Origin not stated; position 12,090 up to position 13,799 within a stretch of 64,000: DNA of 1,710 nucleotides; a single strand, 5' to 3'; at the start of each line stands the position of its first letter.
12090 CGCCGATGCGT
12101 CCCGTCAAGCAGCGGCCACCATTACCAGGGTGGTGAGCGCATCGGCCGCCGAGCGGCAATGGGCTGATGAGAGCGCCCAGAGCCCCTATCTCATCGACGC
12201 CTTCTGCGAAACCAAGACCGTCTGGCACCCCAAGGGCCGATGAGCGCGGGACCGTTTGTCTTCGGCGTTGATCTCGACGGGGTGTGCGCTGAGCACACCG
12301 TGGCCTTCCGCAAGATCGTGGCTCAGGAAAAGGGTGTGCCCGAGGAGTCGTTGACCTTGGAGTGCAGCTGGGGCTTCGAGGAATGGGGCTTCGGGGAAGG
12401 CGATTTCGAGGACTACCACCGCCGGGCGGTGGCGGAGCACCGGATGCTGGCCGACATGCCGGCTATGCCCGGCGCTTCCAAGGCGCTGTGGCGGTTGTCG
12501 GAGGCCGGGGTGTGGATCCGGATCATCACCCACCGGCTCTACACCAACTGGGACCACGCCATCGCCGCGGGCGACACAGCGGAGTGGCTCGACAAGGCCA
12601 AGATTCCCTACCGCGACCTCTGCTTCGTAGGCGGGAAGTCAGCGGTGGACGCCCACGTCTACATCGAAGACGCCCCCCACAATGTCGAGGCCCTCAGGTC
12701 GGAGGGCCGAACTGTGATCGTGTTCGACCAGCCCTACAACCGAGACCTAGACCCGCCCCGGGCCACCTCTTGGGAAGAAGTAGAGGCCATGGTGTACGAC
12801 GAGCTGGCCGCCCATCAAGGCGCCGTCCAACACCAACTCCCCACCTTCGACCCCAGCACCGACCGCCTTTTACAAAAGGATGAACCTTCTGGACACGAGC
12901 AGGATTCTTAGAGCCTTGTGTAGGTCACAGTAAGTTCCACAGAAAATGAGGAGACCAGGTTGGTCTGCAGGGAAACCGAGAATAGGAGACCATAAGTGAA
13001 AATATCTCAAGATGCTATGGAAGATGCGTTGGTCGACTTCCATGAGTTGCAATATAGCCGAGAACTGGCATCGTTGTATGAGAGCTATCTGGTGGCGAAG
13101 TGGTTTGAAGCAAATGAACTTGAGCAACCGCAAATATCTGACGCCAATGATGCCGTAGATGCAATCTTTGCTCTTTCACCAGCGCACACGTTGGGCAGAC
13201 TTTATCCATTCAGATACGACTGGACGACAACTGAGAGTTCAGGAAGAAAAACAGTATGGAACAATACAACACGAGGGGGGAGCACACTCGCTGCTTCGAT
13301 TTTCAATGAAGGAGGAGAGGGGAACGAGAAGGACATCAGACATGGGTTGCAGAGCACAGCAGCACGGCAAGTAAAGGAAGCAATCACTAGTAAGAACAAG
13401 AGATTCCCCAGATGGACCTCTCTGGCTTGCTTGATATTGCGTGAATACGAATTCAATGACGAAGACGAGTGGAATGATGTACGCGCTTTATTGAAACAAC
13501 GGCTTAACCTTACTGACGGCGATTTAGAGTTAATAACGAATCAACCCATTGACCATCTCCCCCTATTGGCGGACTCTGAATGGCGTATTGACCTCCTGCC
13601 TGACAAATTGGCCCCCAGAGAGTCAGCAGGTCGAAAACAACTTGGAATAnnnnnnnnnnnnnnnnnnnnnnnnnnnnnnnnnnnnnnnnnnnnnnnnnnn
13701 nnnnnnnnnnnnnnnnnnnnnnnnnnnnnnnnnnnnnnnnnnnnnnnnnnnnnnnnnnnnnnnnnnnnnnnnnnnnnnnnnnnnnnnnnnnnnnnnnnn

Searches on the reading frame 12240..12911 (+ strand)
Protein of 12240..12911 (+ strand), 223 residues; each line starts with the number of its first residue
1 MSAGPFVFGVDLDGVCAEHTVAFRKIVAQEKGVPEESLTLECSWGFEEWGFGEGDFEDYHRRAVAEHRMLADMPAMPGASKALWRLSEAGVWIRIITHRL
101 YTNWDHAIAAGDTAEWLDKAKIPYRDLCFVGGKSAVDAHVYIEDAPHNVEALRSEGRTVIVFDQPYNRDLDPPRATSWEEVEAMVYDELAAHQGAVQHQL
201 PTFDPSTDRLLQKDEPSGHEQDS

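Call 60: find_homologous_proteins(query=window:12240-12911:+, max_evalue=1e-40)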
Query window:12240-12911:+ (223 aa): 2841 proteins with E <= 1e-40 among 3375 candidates; the best 120 are listed.
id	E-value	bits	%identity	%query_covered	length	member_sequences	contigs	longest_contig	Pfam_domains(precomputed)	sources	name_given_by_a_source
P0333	3.5e-138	477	95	96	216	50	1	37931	PF06941.18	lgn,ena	-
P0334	1.0e-135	469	95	94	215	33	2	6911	PF06941.18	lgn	-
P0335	3.3e-130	451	89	97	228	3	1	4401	PF06941.18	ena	-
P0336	3.7e-130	451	90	94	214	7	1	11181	PF06941.18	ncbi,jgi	-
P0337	9.7e-130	449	89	96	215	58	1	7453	PF06941.18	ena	-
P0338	3.5e-128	444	88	94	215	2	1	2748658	PF06941.18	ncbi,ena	-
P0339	6.9e-128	443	89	94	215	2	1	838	PF06941.18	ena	-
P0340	6.8e-127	440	87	94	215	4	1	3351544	PF06941.18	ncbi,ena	-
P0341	1.3e-126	439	87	94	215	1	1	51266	PF06941.18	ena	-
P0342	1.5e-124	432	87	94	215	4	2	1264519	PF06941.18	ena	-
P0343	1.9e-120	419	83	94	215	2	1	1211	PF06941.18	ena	-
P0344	3.7e-120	418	85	94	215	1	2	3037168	PF06941.18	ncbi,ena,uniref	ncbi:5' nucleotidase, NT5C type [Candidatus Poriferisocius sp.]|uniref:5' nucleotidase, NT5C type n=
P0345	2.8e-119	415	84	94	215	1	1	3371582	PF06941.18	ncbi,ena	-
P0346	1.0e-118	413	83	94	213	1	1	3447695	PF06941.18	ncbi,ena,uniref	ncbi:5' nucleotidase, NT5C type [Candidatus Poriferisocius sp.]|uniref:5' nucleotidase, NT5C type n=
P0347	1.4e-118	413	81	94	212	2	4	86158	PF06941.18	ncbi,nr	ncbi:MAG: hypothetical protein F4138_00350 [Acidimicrobiia bacterium]|nr:hypothetical protein [Acidi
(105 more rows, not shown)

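Call 61: find_encoding_contigs(protein=P0338, flank=9000, max_places=1)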
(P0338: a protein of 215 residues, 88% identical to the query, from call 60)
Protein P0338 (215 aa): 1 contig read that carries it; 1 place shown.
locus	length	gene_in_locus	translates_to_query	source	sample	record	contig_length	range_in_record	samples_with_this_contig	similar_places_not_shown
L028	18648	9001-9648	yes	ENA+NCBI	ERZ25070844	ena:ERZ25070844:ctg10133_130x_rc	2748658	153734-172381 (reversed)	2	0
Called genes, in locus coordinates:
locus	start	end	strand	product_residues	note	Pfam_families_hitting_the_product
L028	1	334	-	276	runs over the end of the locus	PF00005:ABC_tran, PF02463:SMC_N (faint), PF13476:AAA_23 (weak), PF13555:AAA_29 (faint)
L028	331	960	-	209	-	PF00578:AhpC-TSA, PF08534:Redoxin, PF10417:1-cysPrx_C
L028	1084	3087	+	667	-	PF00355:Rieske, PF13806:Rieske_2 (weak), PF02776:TPP_enzyme_N, PF00205:TPP_enzyme_M, PF02775:TPP_enzyme_C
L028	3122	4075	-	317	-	-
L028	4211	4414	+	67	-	-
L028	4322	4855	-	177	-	PF01476:LysM, PF23446:LysM1_NFP_LYK (faint), PF23473:LysM3_LYK4_5 (faint), PF01476:LysM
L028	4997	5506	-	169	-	PF14681:UPRTase, PF00156:Pribosyltran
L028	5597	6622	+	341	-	PF01791:DeoC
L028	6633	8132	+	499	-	PF00171:Aldedh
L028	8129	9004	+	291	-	PF00171:Aldedh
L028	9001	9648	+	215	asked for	PF06941:NT5C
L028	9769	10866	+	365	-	-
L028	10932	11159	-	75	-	PF13936:HTH_38 (weak)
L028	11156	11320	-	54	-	-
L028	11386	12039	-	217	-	-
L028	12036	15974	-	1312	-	PF00270:DEAD (faint), PF04851:ResIII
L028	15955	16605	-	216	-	PF13156:Mrr_cat_2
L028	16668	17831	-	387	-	PF13173:AAA_14, PF13401:AAA_22 (faint), PF13635:DUF4143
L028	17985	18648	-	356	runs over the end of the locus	PF00962:A_deaminase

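Call 62: find_encoding_contigs(protein=P0344, flank=9000, max_places=1)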
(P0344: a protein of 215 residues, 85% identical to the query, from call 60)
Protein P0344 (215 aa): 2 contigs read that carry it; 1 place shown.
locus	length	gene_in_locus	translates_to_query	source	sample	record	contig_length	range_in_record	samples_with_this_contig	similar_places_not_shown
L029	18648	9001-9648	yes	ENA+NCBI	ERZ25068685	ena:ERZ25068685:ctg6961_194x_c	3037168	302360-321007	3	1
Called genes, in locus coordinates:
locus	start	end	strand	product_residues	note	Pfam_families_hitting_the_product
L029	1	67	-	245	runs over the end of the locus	PF00005:ABC_tran, PF13304:AAA_21 (faint)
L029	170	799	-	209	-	PF00578:AhpC-TSA, PF08534:Redoxin, PF10417:1-cysPrx_C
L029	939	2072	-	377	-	-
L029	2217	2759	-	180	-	PF01476:LysM, PF23473:LysM3_LYK4_5 (faint), PF01476:LysM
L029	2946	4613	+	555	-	PF01979:Amidohydro_1 (faint), PF07969:Amidohydro_3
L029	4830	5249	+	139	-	-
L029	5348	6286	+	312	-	PF01791:DeoC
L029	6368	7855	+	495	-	PF00171:Aldedh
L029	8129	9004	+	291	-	PF00171:Aldedh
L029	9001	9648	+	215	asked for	PF06941:NT5C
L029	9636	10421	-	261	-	-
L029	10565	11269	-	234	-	PF00702:Hydrolase, PF13419:HAD_2 (weak)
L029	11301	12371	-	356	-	PF00962:A_deaminase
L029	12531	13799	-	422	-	PF02885:Glycos_trans_3N, PF00591:Glycos_transf_3, PF07831:PYNP_C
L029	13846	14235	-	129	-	PF08211:dCMP_cyt_deam_2, PF00383:dCMP_cyt_deam_1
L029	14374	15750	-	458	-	PF02653:BPD_transp_2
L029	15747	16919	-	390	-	PF02653:BPD_transp_2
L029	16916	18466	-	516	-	PF00005:ABC_tran, PF13304:AAA_21 (faint), PF00005:ABC_tran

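Call 63: find_encoding_contigs(protein=P0346, flank=9000, max_places=1)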
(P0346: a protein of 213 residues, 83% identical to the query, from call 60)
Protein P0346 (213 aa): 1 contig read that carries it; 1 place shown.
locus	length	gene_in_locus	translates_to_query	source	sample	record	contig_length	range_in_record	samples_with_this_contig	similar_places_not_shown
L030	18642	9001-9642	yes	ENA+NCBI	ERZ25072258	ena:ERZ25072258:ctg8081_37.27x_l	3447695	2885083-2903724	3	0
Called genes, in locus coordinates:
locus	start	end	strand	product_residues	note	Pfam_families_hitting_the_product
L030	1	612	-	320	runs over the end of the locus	-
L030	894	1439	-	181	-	PF01476:LysM, PF23473:LysM3_LYK4_5 (faint), PF01476:LysM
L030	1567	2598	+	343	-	-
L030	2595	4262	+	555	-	PF01979:Amidohydro_1 (faint), PF07969:Amidohydro_3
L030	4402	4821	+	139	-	-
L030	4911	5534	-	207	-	PF14681:UPRTase, PF00156:Pribosyltran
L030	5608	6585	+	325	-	PF01791:DeoC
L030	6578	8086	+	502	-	PF00171:Aldedh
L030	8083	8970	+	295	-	PF00171:Aldedh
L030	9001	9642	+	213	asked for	PF06941:NT5C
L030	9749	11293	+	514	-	PF00005:ABC_tran, PF13304:AAA_21 (faint), PF00005:ABC_tran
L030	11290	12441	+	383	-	PF02653:BPD_transp_2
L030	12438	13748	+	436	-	PF02653:BPD_transp_2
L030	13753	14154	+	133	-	PF08211:dCMP_cyt_deam_2, PF00383:dCMP_cyt_deam_1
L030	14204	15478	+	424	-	PF02885:Glycos_trans_3N, PF00591:Glycos_transf_3, PF07831:PYNP_C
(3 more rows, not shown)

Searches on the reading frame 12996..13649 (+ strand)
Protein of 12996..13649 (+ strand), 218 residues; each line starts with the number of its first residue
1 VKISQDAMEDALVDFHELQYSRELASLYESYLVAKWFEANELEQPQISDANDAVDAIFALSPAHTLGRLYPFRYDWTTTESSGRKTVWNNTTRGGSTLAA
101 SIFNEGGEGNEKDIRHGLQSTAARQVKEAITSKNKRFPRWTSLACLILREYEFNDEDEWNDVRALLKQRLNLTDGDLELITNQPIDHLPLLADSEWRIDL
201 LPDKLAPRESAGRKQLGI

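Call 68: search_solved_structures(query=A3, max_evalue=10, show_alignments=1)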
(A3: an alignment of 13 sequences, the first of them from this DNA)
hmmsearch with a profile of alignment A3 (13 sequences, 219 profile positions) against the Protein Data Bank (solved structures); distinct sequences matched with E-value up to 10: 0.

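Call 69: search_protein_families(library=pfam, alignment_id=A3, max_evalue=1)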
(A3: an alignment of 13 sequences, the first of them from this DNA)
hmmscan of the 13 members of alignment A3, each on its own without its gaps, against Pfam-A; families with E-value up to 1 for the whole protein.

A. member 1, seq(218 aa): 0 families

B. families by the number of members that match (of 13 scanned): 3 families
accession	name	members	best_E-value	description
PF00578.27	AhpC-TSA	1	0.095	AhpC/TSA family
PF01487.21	DHquinase_I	1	0.23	Type I 3-dehydroquinase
PF02038.21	ATP1G1_PLM_MAT8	1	0.33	ATP1G1/PLM/MAT8 family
